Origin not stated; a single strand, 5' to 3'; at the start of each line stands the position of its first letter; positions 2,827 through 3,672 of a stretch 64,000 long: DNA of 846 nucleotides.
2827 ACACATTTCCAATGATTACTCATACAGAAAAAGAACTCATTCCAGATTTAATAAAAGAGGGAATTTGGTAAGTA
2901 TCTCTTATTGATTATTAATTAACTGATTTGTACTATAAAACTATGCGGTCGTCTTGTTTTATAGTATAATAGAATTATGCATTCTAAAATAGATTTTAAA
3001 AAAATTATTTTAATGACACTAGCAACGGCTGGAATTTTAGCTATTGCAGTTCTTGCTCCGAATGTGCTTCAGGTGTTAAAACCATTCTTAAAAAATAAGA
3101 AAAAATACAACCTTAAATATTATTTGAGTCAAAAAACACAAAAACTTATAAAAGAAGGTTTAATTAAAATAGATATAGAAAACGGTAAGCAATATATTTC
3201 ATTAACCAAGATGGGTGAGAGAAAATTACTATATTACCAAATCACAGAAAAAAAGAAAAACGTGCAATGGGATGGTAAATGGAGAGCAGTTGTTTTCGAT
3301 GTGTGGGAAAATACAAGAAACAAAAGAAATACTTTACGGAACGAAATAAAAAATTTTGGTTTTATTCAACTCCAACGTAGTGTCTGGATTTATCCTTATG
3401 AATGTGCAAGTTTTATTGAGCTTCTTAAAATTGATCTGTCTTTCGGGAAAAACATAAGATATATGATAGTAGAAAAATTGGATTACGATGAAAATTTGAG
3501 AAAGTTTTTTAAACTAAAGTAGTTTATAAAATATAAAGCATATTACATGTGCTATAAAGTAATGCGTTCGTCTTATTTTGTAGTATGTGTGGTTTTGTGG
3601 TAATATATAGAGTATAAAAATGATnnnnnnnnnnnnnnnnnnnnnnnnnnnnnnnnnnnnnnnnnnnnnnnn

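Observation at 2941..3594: Conserved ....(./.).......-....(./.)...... box upstream of a PaaX-like regulator and the adjacent phosphatase gene; a candidate autoregulatory operator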

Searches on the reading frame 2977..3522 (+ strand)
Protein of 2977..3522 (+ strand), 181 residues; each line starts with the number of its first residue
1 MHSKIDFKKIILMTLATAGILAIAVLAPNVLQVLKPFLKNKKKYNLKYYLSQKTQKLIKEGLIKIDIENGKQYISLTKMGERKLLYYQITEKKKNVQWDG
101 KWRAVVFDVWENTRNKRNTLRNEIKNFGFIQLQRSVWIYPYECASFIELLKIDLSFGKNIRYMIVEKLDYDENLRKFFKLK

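Call 6: search_protein_families(library=pfam, proteins=[window:2977-3522:+], max_evalue=0.01)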
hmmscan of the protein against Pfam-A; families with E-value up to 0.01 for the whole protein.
window:2977-3522:+ (181 aa): 2 families
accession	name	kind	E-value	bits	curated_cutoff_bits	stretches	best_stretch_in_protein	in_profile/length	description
PF20803.2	PaaX_M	-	1.5e-18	67.1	24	1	96-172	2-78/83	PaaX protein central Cas2-like domain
PF14687.11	DUF4460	-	0.0053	17.2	25.5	0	78-124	59-105/110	Domain of unknown function (DUF4460)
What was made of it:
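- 2977..3522 (+): Mini-PaaX gene (181 aa): hydrophobic N-terminus, wHTH-like recognition helix plus wing, Cas2-like (PaaX_M) domain, no PaaX_C domain. Pfam PF20803, E 1.5e-18 (call 6).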

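Call 14: find_homologous_proteins(query=window:2977-3519:+)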
Query window:2977-3519:+ (181 aa): 139 proteins with E <= 0.001 among 261 candidates; the best 120 are listed.
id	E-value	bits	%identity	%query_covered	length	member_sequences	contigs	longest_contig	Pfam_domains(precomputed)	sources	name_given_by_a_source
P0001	1.4e-104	365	100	93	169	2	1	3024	PF20803.3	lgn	-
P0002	1.5e-96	339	85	100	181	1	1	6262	PF20803.3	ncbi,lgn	ncbi:MAG: hypothetical protein V1484_02450 [bacterium]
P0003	2.3e-94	332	80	100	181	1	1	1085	PF20803.3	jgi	jgi:hypothetical protein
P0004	1.6e-93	329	82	100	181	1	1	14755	PF20803.3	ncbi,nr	ncbi:MAG: hypothetical protein Q7K54_03385 [Candidatus Parcubacteria bacterium]|nr:hypothetical prot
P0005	2.7e-93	328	78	99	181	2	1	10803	PF20803.3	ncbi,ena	-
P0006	5.4e-93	327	82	100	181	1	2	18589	PF20803.3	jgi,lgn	jgi:DNA-binding transcriptional regulator PaaX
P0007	2.0e-92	326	81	100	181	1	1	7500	PF20803.3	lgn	-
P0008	1.7e-91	322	78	100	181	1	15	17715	PF20803.3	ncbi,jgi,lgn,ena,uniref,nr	ncbi:hypothetical protein A3H53_01435 [Candidatus Nomurabacteria bacterium RIFCSPLOWO2_02_FULL_40_10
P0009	4.6e-91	321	76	100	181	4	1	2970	PF20803.3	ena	-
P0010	6.1e-90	317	79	100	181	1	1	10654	PF20803.3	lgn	-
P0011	6.4e-90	317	77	99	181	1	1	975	PF20803.3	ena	-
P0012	6.7e-90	317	80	98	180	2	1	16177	PF20803.3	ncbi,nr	ncbi:MAG: hypothetical protein Q7R89_04055 [bacterium]|nr:hypothetical protein [bacterium]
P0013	8.2e-90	317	79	98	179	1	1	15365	PF20803.3,PF09827.15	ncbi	-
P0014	1.3e-89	316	80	100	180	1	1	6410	PF20803.3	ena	-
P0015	1.6e-89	316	80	100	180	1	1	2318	PF20803.3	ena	-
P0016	1.8e-89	316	79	100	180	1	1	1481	PF20803.3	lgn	-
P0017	2.2e-89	316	77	100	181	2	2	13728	PF20803.3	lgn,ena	-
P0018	2.4e-89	315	77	99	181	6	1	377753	PF20803.3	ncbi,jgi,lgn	ncbi:MAG: hypothetical protein WC694_01900 [Candidatus Paceibacterota bacterium]|jgi:DNA-binding tra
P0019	2.9e-89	315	77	100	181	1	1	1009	PF20803.3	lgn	-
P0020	3.4e-89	315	79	100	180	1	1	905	PF20803.3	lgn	-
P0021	4.6e-89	315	79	100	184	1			PF20803.3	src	-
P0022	8.7e-89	314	80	100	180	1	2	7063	PF20803.3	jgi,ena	-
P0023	9.9e-89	313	80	100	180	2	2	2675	PF20803.3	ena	-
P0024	1.0e-88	313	77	99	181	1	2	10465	PF20803.3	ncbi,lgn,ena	-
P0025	2.0e-88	312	79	100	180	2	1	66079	PF20803.3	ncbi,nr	ncbi:MAG: hypothetical protein Q8Q92_00700 [bacterium]|nr:hypothetical protein [bacterium]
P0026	2.1e-88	312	78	100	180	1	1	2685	PF20803.3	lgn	-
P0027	3.0e-88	312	78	100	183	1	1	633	PF20803.3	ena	-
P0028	3.2e-88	312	77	100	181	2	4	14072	PF20803.3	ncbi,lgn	-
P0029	3.4e-88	312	80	98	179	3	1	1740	PF20803.3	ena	-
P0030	3.7e-88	312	79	99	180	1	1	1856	PF20803.3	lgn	-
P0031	1.0e-87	310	77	100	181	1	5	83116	PF20803.3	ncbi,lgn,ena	ncbi:MAG: hypothetical protein AAB913_00910 [Patescibacteria group bacterium]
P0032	1.3e-87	310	78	100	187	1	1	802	PF20803.3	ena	-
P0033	1.3e-87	310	76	100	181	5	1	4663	PF20803.3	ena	-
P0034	1.6e-87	310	77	100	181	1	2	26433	PF20803.3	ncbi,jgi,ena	-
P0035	1.9e-87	309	76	100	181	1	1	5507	PF20803.3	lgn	-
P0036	1.9e-87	309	79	100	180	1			PF20803.3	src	-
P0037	5.2e-87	308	77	99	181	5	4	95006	PF20803.3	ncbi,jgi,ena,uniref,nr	ncbi:MAG: hypothetical protein A3G47_02195 [Candidatus Zambryskibacteria bacterium RIFCSPLOWO2_12_FU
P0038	6.1e-87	308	77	100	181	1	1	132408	PF20803.3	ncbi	-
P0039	6.5e-87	308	77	100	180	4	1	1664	PF20803.3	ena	-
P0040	8.7e-87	307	78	100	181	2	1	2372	PF20803.3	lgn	-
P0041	9.6e-87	307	76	100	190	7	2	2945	PF20803.3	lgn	-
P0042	1.3e-86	307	77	100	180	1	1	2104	PF20803.3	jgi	jgi:DNA-binding transcriptional regulator PaaX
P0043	2.0e-86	306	77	99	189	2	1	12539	PF20803.3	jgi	-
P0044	2.3e-86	306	79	100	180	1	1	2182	PF20803.3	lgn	-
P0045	3.0e-86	305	76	99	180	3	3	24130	PF20803.3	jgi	-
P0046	3.4e-86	305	75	100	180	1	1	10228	PF20803.3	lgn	-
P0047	6.2e-86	304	79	93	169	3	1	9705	PF20803.3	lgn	-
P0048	6.4e-86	304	76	100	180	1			PF20803.3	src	-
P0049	1.0e-85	304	76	100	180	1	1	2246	PF20803.3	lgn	-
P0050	1.1e-85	303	80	93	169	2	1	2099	PF20803.3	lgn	-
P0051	1.2e-85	303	75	100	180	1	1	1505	PF20803.3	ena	-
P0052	2.4e-85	302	75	99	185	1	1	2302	PF20803.3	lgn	-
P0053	4.2e-85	302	75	100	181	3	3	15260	PF20803.3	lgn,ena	-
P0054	5.3e-85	301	74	100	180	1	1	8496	PF20803.3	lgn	-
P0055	5.9e-85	301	74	100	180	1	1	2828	PF20803.3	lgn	-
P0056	7.3e-85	301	78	93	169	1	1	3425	PF20803.3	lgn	-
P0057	8.3e-85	301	77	93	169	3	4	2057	PF20803.3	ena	-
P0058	8.5e-85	301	75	100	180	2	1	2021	PF20803.3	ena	-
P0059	1.2e-84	300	74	100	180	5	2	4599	PF20803.3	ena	-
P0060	3.0e-84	299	76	100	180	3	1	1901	PF20803.3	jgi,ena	-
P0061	3.3e-84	299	76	98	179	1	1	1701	PF20803.3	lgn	-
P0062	4.3e-84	298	72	100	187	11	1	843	PF20803.3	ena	-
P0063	5.0e-84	298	77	100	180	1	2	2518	PF20803.3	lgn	-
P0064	6.2e-84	298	73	100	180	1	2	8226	PF20803.3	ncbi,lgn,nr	ncbi:MAG: hypothetical protein Q8Q22_01940 [bacterium]|nr:hypothetical protein [bacterium] MDZ420592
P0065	9.0e-84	297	73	100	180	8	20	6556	PF20803.3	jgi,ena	-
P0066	1.1e-83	297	72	99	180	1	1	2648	PF20803.3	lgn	-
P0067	1.1e-83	297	75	100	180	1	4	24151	PF20803.3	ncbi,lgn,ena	-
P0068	1.2e-83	297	75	98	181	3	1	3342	PF20803.3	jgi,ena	-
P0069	1.6e-83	296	75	98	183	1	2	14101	PF20803.3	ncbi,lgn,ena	-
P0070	4.6e-83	295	74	98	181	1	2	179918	PF20803.3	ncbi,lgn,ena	-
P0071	4.8e-83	295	76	93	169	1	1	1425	PF20803.3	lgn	-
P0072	9.9e-83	294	80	93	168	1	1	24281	PF20803.3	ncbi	-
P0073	1.4e-82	293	75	98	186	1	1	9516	PF20803.3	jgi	-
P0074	2.5e-82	293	80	93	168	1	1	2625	PF20803.3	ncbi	-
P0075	3.0e-82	292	73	100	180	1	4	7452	PF20803.3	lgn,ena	-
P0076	3.2e-82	292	77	93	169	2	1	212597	PF20803.3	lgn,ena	-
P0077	5.9e-82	291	79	93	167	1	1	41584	PF20803.3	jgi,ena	-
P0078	7.0e-82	291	78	93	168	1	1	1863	PF20803.3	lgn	-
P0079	1.2e-81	290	78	93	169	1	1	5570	PF20803.3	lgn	-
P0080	1.3e-81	290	72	100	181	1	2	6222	PF20803.3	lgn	-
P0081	1.9e-81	290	72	99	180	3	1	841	PF20803.3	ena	-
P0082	6.1e-81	288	70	99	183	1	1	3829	PF20803.3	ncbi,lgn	-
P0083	1.5e-80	287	70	99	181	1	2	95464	PF20803.3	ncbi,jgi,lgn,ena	ncbi:MAG: hypothetical protein WCW47_02370 [Candidatus Paceibacterota bacterium]|jgi:DNA-binding tra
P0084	2.3e-80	286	74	99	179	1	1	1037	PF20803.3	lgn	-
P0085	2.6e-78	280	74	92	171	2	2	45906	PF20803.3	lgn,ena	-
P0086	1.0e-77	278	70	97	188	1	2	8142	PF20803.3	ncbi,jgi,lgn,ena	-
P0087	3.1e-76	273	69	99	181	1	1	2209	PF20803.3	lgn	-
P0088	1.7e-75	270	70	100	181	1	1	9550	PF20803.3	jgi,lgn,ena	-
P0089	2.0e-75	270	64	99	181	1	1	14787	PF20803.3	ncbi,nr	ncbi:MAG: hypothetical protein NUV78_01325 [Candidatus Zambryskibacteria bacterium]|nr:hypothetical 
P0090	4.4e-75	269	70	99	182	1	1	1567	PF20803.3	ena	-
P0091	9.4e-74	265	69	98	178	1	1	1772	PF20803.3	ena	-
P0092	9.4e-70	252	66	99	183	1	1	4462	PF20803.3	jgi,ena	-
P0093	1.0e-69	252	67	93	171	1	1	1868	PF20803.3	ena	-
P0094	5.6e-68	246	64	98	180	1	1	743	PF20803.3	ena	-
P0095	1.0e-66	242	63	99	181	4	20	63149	PF20803.3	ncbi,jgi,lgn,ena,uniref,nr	ncbi:hypothetical protein A3I95_03565 [Candidatus Nomurabacteria bacterium RIFCSPLOWO2_02_FULL_44_12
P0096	1.4e-61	225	60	93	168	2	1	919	PF20803.3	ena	-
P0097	5.5e-57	210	57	99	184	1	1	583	PF20803.3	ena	-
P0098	1.5e-56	209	54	100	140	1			PF20803.3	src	-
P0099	3.5e-56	207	57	95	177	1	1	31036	PF20803.3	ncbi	-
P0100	1.3e-55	206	56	95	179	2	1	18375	PF20803.3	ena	-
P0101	2.3e-55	205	76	69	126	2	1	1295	PF20803.3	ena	-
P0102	1.6e-54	202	64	83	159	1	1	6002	PF20803.3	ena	-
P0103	1.5e-53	199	55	99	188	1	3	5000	PF20803.3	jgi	jgi:CRISPR-associated endonuclease Cas2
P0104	5.9e-52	194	52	96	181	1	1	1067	PF20803.3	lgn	-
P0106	4.2e-49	184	56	99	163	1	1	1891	PF20803.3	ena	-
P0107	1.1e-47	180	75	58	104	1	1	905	PF20803.3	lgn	-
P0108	1.2e-47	180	75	59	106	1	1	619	PF20803.3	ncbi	-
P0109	3.5e-47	178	52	95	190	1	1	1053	PF20803.3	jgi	jgi:hypothetical protein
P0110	1.6e-46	176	53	94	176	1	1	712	PF20803.3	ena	-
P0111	1.6e-44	170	49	87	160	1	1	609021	PF20803.3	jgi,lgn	-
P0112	2.2e-43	166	78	55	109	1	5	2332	PF20803.3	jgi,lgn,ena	-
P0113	4.8e-43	165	73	55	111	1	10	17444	PF20803.3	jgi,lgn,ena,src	-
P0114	1.8e-42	163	48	97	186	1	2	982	PF20803.3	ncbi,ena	-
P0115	3.2e-42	162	71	56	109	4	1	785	PF20803.3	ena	-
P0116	6.5e-42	161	72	56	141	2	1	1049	PF20803.3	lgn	-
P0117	6.8e-42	161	74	55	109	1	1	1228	PF20803.3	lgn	-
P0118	7.0e-42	161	46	94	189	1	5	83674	PF20803.3,PF09827.15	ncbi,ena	ncbi:MAG: CRISPR-associated endonuclease Cas2 [Patescibacteria group bacterium]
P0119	1.9e-41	160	76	53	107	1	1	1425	PF20803.3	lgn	-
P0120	2.6e-41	159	46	94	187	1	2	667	PF20803.3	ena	-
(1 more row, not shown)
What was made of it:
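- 2977..3522 (+): More than 120 orthologues at 46-85% identity (call 14).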

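Call 15: find_related_loci(query=window:2977-3519:+, collection=genome_contigs, flank=4000)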
Query window:2977-3519:+ (181 aa) in genome_contigs; peptide patterns used: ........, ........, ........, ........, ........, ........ (x = any residue, [..] = any of these).
336 stretches matched a pattern; 5 encode a relative of the query (tblastn E <= 1e-3); 5 distinct loci.
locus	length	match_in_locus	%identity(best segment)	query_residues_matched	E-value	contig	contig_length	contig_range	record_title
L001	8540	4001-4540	77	1-180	1e-95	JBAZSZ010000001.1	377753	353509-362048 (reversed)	MAG: Candidatus Paceibacterota bacterium isolate SO_2017_GW1_189 NODE_190_length_377753_cov_4.692738_OW334_2017, whole g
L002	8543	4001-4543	77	1-181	8e-95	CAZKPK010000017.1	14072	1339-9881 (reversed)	MAG TPA_asm: uncultured Candidatus Saccharibacteria bacterium isolate SRP269290_co1_320 genome assembly, contig: NODE_61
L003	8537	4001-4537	77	1-180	2e-93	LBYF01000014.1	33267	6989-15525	MAG: Parcubacteria group bacterium GW2011_GWA2_40_14 UT81_C0014, whole genome shotgun sequence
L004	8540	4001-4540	78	1-181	1e-85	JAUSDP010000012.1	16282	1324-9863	MAG: bacterium isolate E14_maxbin.078_sub E14_k141_941097, whole genome shotgun sequence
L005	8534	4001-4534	70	2-180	1e-86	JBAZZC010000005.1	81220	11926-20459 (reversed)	MAG: Candidatus Paceibacterota bacterium isolate SO_2017_GW1_97 NODE_1827_length_81220_cov_1.506789_OW334_2017, whole ge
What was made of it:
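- Tried and rejected: It returned only 5 loci (call 15).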

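Call 17: find_encoding_contigs(protein=P0037, flank=10000, max_places=3)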
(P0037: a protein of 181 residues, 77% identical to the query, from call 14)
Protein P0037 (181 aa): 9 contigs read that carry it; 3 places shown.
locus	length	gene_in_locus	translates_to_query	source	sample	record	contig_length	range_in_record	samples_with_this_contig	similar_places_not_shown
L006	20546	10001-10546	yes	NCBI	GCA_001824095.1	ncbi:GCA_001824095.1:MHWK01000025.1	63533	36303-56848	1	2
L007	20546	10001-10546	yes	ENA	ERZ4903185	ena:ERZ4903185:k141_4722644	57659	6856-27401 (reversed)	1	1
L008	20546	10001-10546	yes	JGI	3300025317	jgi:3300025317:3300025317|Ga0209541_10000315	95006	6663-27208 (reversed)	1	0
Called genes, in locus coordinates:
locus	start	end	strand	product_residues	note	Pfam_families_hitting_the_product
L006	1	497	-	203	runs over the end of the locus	PF00702:Hydrolase, PF13419:HAD_2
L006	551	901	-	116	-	PF13366:PDDEXK_3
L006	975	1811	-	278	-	PF01061:ABC2_membrane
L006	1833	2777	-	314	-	PF01370:Epimerase, PF04321:RmlD_sub_bind (weak), PF16363:GDP_Man_Dehyd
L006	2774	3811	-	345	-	PF01370:Epimerase, PF04321:RmlD_sub_bind, PF16363:GDP_Man_Dehyd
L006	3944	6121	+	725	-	PF07719:TPR_2 (faint), PF13181:TPR_8 (faint), PF04932:Wzy_C, PF13424:TPR_12 (faint), PF13432:TPR_16 (faint), PF14561:TPR_20 (faint), PF00515:TPR_1 (faint), PF12895:ANAPC3 (faint), +3 more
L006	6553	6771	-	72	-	-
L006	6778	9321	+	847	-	PF07517:SecA_DEAD, PF01043:SecA_PP_bind, PF21090:P-loop_SecA, PF07516:SecA_SW, PF02810:SEC-C (weak)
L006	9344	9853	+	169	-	PF00293:NUDIX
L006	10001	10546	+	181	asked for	PF20803:PaaX_M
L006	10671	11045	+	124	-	-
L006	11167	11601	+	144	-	PF02600:DsbB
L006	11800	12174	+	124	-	PF04977:DivIC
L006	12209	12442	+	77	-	PF00462:Glutaredoxin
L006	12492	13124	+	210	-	-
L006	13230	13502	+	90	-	-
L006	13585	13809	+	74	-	-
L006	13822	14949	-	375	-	PF14257:DUF4349 (faint)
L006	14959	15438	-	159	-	PF04542:Sigma70_r2, PF08281:Sigma70_r4_2, PF04545:Sigma70_r4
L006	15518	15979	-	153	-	PF00011:HSP20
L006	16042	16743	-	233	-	PF13367:PrsW-protease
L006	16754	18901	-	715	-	PF00133:tRNA-synt_1, PF09334:tRNA-synt_1g, PF08264:Anticodon_1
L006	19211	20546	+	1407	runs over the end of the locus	-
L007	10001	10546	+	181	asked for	PF20803:PaaX_M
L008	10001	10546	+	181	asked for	PF20803:PaaX_M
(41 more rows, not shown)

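Call 18: find_encoding_contigs(protein=P0095, flank=10000, max_places=3)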
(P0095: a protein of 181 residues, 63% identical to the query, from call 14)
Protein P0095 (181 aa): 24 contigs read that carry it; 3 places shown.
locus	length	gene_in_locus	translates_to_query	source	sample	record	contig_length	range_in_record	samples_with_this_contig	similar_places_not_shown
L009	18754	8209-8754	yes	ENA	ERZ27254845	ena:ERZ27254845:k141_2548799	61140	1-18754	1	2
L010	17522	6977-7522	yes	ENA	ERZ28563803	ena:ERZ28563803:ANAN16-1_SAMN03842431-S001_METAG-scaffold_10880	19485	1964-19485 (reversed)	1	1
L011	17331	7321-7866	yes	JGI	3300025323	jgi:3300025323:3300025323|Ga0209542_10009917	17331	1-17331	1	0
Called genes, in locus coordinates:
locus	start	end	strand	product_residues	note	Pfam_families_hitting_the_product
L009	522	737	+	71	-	-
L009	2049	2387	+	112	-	PF00961:LAGLIDADG_1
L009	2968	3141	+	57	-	-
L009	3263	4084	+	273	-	PF07478:Dala_Dala_lig_C (faint)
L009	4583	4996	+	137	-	-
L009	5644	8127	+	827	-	PF07517:SecA_DEAD, PF01043:SecA_PP_bind, PF21090:P-loop_SecA, PF07516:SecA_SW, PF02810:SEC-C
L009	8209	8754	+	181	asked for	PF20803:PaaX_M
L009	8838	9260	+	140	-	PF09391:DUF2000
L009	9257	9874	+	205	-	PF12917:YfbR-like, PF13023:HD_3, PF01966:HD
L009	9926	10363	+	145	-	PF00702:Hydrolase, PF13419:HAD_2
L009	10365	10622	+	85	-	-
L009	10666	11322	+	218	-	PF03575:Peptidase_S51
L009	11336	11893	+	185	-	PF00300:His_Phos_1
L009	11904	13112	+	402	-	PF08245:Mur_ligase_M, PF02875:Mur_ligase_C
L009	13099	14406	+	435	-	PF21799:MurD-like_N, PF08245:Mur_ligase_M, PF02875:Mur_ligase_C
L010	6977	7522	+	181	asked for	PF20803:PaaX_M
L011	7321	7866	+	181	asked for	PF20803:PaaX_M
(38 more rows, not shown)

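Call 19: find_encoding_contigs(protein=P0111, flank=10000, max_places=2)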
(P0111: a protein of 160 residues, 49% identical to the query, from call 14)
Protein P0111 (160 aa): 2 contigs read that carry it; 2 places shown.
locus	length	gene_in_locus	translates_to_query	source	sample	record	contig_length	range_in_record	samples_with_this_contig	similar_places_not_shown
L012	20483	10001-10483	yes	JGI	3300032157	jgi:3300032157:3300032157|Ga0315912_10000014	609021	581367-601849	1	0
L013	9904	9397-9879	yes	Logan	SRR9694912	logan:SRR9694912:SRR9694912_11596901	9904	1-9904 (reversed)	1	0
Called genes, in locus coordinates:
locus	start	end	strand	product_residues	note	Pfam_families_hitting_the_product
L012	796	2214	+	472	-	-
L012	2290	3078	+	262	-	-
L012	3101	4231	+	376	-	PF01098:FTSW_RODA_SPOVE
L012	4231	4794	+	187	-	PF01569:PAP2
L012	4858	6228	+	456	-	PF07549:Sec_GG (faint), PF21760:SecD_1st, PF22599:SecDF_P1_head, PF02355:SecD_SecF_C, PF03176:MMPL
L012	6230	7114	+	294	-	PF07549:Sec_GG (weak), PF02355:SecD_SecF_C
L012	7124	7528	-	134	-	-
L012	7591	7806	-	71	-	-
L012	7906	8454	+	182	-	PF04011:LemA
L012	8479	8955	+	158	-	PF10648:Gmad2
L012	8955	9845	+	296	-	PF01435:Peptidase_M48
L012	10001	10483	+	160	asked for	PF20803:PaaX_M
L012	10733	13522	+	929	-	PF00561:Abhydrolase_1 (faint), PF07819:PGAP1 (faint), PF02450:LCAT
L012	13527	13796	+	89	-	-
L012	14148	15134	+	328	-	PF00413:Peptidase_M10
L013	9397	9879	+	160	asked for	PF20803:PaaX_M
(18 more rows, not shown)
